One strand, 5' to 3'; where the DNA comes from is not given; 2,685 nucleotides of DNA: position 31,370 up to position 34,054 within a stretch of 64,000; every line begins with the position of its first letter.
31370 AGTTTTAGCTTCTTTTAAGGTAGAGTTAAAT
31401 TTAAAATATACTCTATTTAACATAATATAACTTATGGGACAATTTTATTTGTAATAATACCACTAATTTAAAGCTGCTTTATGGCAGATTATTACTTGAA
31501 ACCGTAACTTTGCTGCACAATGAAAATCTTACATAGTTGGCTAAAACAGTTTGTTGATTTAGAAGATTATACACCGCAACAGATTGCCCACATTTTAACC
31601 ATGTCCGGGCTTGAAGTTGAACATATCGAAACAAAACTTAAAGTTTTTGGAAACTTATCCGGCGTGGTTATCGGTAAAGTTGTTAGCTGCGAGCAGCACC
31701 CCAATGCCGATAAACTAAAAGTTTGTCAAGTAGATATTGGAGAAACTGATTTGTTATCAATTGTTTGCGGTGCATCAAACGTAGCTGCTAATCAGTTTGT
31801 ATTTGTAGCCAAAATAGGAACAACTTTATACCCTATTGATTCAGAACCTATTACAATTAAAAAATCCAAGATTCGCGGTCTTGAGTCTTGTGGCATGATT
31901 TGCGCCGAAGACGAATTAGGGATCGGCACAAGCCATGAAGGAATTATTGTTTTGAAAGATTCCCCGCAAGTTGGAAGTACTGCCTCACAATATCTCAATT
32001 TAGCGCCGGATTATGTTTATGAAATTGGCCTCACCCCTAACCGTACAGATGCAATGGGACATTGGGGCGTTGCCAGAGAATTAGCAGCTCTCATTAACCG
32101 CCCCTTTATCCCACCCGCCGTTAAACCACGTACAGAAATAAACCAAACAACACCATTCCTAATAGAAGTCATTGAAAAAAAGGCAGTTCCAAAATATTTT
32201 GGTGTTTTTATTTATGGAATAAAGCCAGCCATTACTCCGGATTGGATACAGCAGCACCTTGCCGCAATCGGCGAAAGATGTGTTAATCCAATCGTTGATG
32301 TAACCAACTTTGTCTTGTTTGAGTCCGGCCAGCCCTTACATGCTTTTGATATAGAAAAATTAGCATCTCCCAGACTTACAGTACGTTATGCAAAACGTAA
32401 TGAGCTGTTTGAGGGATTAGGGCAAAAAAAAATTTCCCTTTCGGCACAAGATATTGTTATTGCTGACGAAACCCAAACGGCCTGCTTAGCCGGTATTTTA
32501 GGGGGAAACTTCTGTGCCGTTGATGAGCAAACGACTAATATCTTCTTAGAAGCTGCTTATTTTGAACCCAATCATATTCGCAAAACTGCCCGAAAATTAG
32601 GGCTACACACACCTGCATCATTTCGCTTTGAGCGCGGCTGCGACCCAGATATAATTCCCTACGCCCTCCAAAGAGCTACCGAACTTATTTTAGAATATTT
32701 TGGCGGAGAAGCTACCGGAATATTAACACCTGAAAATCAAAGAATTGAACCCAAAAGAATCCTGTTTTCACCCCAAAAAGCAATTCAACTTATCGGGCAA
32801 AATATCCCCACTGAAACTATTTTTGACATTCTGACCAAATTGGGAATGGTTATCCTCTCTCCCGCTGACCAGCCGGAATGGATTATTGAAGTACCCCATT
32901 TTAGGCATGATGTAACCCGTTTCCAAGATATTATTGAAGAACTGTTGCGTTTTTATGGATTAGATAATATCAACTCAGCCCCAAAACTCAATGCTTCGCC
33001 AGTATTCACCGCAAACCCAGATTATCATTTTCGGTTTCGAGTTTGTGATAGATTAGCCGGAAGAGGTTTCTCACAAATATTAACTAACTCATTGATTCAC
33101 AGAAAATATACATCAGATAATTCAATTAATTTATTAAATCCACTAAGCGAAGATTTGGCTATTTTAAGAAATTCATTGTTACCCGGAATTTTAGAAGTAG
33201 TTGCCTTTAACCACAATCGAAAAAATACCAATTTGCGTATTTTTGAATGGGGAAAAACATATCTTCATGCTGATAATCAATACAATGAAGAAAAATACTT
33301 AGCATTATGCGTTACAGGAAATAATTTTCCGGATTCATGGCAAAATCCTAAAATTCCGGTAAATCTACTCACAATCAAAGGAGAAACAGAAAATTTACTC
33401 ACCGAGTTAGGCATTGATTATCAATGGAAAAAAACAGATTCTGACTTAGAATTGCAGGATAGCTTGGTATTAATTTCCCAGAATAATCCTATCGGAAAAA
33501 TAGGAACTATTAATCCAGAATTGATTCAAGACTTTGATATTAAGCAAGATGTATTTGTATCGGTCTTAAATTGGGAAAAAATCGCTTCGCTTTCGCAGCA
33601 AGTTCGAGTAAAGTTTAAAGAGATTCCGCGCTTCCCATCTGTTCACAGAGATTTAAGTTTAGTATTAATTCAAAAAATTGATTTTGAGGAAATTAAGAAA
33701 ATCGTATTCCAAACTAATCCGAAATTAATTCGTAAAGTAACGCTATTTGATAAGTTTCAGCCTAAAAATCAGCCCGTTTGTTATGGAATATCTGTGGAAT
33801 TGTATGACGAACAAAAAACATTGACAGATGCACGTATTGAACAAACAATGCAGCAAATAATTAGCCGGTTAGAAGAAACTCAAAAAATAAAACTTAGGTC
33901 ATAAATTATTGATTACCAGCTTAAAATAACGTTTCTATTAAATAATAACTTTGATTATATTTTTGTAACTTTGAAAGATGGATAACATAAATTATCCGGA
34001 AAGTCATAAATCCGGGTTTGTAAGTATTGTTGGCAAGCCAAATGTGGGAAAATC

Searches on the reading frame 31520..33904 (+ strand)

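Call 115: search_protein_families(library=pfam, proteins=[window:31520-33904:+], max_evalue=0.00001)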
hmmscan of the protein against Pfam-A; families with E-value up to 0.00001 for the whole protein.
window:31520-33904:+ (794 aa): 5 families
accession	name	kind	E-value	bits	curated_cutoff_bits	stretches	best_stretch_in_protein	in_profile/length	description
PF03483.22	B3_4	-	1.2e-59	201.3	29.3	1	223-395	2-174/174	B3/4 domain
PF17759.6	tRNA_synthFbeta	-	3.8e-44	151.1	22.4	1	498-684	15-213/214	Phenylalanyl tRNA synthetase beta chain CLM domain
PF01588.26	tRNA_bind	-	9.9e-22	77.3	27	1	49-152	1-94/96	Putative tRNA binding domain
PF03484.21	B5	-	3.8e-18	65.9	28.6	1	415-480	2-66/67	tRNA synthetase B5 domain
PF03147.19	FDX-ACB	-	1.4e-16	61.1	31.1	1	703-793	1-94/94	Ferredoxin-fold anticodon binding domain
